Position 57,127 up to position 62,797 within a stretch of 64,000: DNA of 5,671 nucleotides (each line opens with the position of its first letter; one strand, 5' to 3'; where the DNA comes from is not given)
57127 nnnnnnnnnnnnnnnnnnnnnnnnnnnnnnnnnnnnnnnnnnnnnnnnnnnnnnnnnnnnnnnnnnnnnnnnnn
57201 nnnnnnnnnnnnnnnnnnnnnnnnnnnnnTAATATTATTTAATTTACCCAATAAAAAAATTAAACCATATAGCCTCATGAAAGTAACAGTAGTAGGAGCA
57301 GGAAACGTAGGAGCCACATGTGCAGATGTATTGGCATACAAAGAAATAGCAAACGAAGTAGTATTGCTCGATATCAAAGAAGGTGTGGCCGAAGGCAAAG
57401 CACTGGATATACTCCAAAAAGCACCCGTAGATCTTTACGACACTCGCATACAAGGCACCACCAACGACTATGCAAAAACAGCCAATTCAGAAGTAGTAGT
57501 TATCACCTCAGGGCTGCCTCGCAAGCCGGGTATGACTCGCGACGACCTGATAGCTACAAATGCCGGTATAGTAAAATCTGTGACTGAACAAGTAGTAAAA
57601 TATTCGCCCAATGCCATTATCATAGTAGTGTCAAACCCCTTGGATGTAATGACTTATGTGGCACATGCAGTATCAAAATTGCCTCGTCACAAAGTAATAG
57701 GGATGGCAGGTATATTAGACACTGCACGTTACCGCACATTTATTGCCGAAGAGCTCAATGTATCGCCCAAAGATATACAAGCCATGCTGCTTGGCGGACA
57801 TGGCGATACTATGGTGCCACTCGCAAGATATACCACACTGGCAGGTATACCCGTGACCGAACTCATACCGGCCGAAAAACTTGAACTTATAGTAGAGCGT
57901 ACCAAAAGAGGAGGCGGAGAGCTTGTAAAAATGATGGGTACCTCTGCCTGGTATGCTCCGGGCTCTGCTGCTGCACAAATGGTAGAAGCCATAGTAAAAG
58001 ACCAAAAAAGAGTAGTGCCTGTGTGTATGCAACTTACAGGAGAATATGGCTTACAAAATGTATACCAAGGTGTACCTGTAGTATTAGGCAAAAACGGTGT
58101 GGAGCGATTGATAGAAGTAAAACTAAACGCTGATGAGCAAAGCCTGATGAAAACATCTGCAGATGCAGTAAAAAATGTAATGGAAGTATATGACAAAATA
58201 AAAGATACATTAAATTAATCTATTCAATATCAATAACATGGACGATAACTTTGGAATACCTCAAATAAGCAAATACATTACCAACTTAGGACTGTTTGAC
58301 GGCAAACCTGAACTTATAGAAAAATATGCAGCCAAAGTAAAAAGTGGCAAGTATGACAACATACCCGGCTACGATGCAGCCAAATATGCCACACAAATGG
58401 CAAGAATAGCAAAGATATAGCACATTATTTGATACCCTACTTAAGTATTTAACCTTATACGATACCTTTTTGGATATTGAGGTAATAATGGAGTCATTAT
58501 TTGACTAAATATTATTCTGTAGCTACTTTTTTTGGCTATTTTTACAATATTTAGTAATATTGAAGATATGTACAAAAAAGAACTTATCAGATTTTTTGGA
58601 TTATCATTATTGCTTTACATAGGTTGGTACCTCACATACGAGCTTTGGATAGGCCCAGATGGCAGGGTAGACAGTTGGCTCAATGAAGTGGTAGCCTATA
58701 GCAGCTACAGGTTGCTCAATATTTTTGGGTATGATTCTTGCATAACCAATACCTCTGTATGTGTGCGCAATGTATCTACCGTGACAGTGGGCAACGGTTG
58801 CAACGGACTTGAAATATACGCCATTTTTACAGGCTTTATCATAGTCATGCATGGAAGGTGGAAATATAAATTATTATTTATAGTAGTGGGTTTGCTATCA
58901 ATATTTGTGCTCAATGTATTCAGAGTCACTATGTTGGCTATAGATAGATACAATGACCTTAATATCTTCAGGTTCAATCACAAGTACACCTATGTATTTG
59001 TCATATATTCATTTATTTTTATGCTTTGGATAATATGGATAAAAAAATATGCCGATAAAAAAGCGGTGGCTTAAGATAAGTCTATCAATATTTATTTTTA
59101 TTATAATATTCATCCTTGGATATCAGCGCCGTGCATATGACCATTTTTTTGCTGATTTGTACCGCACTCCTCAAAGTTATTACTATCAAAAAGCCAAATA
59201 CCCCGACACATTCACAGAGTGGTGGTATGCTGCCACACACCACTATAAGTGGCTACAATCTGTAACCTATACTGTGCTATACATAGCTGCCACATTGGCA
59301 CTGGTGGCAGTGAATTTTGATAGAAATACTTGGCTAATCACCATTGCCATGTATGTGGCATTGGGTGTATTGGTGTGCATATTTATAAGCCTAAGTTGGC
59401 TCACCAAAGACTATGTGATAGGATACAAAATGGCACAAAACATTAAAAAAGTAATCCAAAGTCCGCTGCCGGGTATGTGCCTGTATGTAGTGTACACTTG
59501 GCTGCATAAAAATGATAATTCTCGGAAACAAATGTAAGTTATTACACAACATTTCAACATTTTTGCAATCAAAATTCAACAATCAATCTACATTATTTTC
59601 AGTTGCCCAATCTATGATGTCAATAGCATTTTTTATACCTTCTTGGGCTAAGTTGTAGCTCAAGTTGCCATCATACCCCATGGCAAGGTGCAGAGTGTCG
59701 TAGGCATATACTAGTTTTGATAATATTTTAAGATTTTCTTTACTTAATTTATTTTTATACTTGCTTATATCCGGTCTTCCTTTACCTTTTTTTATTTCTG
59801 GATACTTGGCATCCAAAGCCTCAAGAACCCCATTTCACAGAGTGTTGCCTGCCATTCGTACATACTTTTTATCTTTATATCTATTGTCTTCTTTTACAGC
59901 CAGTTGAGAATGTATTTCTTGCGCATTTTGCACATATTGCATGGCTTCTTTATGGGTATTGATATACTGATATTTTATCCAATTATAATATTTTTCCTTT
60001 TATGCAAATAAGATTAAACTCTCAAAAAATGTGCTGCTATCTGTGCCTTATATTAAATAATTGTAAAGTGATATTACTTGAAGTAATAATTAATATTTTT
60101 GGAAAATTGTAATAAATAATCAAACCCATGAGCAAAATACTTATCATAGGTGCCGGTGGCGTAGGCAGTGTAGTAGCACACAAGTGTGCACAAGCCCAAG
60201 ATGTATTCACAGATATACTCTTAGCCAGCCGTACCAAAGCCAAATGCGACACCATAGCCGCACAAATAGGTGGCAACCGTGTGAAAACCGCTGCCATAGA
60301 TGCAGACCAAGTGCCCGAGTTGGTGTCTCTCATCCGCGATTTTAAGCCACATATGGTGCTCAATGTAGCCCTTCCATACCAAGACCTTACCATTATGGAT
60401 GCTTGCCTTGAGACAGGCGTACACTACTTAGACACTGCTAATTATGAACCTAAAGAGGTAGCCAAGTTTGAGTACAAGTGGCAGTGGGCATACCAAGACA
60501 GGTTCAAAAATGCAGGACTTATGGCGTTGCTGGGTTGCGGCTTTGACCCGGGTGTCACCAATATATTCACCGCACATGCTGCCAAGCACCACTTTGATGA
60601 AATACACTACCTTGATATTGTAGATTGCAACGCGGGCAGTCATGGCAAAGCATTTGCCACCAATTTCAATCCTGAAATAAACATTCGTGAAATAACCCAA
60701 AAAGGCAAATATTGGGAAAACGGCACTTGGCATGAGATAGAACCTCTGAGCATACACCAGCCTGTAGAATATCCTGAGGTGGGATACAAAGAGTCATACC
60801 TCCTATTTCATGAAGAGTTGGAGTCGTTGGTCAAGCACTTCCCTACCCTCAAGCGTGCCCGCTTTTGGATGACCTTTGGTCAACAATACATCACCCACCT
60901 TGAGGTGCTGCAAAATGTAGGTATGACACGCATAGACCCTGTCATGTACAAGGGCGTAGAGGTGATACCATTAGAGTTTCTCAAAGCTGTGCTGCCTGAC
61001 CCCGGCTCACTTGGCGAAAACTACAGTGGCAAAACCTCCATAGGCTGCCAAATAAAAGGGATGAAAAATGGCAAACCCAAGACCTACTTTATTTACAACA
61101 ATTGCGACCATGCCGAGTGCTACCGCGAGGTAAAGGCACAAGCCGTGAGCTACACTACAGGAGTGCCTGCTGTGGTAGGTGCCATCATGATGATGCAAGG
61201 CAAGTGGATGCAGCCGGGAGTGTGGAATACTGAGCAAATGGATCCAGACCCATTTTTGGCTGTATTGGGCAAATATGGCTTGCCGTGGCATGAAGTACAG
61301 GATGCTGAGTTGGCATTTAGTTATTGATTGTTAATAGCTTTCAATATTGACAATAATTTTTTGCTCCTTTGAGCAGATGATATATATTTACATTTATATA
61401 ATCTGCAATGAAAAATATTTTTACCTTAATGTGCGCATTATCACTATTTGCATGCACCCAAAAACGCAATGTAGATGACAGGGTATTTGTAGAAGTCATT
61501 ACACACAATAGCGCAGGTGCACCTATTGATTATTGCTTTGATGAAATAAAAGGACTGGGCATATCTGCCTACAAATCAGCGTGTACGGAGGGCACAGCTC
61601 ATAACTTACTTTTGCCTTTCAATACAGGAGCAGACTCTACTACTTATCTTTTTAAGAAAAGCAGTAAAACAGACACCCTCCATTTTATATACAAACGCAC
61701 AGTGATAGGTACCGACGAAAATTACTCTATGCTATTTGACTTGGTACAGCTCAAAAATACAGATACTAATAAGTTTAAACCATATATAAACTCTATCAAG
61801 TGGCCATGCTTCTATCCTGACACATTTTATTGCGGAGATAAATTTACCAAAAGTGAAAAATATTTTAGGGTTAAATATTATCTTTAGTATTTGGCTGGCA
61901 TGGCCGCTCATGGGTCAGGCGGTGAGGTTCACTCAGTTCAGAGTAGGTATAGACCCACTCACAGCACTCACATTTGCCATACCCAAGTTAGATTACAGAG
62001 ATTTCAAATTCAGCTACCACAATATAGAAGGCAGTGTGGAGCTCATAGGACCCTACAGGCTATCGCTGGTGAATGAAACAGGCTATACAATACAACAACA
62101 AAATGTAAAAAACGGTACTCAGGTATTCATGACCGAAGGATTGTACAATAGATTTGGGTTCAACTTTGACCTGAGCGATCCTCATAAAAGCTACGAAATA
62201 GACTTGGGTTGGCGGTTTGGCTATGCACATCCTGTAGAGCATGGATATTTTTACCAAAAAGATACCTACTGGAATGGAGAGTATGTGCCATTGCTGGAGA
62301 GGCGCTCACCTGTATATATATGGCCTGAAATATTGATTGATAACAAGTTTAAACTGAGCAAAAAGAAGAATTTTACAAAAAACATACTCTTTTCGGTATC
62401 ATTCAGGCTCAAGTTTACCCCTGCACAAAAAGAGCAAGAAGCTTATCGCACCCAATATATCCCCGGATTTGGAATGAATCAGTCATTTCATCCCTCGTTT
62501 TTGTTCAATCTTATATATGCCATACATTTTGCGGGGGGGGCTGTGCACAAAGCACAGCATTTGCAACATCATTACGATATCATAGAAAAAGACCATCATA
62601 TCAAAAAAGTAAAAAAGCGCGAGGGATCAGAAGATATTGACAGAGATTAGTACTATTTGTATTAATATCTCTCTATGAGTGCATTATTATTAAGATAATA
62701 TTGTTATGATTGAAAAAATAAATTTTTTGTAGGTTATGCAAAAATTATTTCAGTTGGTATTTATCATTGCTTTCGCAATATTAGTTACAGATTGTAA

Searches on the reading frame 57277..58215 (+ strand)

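Call 76: search_protein_families(library=pfam, proteins=[window:57277-58215:+], max_evalue=0.00001)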
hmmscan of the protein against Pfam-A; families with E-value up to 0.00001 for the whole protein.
window:57277-58215:+ (313 aa): 3 families
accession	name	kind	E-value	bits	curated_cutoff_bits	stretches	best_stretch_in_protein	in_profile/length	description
PF00056.29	Ldh_1_N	-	1.3e-43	148.9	27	1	1-142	1-141/141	lactate/malate dehydrogenase, NAD binding domain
PF02866.23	Ldh_1_C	-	4.2e-33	115.2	22.6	1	147-303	3-168/174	lactate/malate dehydrogenase, alpha/beta C-terminal domain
PF03721.20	UDPG_MGDP_dh_N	-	3.8e-06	27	27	1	1-119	1-120/187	UDP-glucose/GDP-mannose dehydrogenase family, NAD binding domain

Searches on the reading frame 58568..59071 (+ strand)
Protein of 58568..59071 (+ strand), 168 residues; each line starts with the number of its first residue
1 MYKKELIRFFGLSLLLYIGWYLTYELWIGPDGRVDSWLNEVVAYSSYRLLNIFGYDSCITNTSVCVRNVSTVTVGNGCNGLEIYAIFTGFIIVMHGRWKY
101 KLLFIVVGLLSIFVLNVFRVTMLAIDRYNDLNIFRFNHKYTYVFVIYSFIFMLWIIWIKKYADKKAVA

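Call 76: search_protein_families(library=pfam, proteins=[window:58568-59071:+], max_evalue=0.00001)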
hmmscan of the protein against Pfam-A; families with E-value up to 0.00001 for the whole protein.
window:58568-59071:+ (168 aa): 1 family
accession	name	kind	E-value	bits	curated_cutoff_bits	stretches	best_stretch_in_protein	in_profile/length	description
PF09721.15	Exosortase_EpsH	-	4.9e-10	39.7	25.7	1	32-157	121-251/254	Transmembrane exosortase (Exosortase_EpsH)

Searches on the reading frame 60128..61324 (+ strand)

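Call 76: search_protein_families(library=pfam, proteins=[window:60128-61324:+], max_evalue=0.00001)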
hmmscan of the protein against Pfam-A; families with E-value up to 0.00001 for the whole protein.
window:60128-61324:+ (399 aa): 2 families
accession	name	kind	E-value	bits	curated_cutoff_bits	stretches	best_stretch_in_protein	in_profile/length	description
PF16653.10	Sacchrp_dh_C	-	1.2e-42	147.3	31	1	138-385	1-265/265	Saccharopine dehydrogenase C-terminal domain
PF03435.24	Sacchrp_dh_NADP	-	1e-38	133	25.1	1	4-134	1-129/129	Saccharopine dehydrogenase NADP binding domain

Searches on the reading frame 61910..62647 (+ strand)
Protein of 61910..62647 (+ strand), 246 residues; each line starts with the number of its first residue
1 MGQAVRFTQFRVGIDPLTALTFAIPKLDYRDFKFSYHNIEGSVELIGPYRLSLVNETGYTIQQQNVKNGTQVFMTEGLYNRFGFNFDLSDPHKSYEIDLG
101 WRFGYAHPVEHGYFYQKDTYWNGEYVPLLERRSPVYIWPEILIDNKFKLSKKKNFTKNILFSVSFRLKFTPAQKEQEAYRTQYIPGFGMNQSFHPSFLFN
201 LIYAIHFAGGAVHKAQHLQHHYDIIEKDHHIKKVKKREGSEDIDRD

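Call 76: search_protein_families(library=pfam, proteins=[window:61910-62647:+], max_evalue=0.00001)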
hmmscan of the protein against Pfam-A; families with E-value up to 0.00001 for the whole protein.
window:61910-62647:+ (246 aa): 1 family
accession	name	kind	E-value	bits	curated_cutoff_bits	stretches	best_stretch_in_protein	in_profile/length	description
PF19515.5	DUF6048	-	9.1e-11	42.5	27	1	43-207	60-229/232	Domain of unknown function (DUF6048)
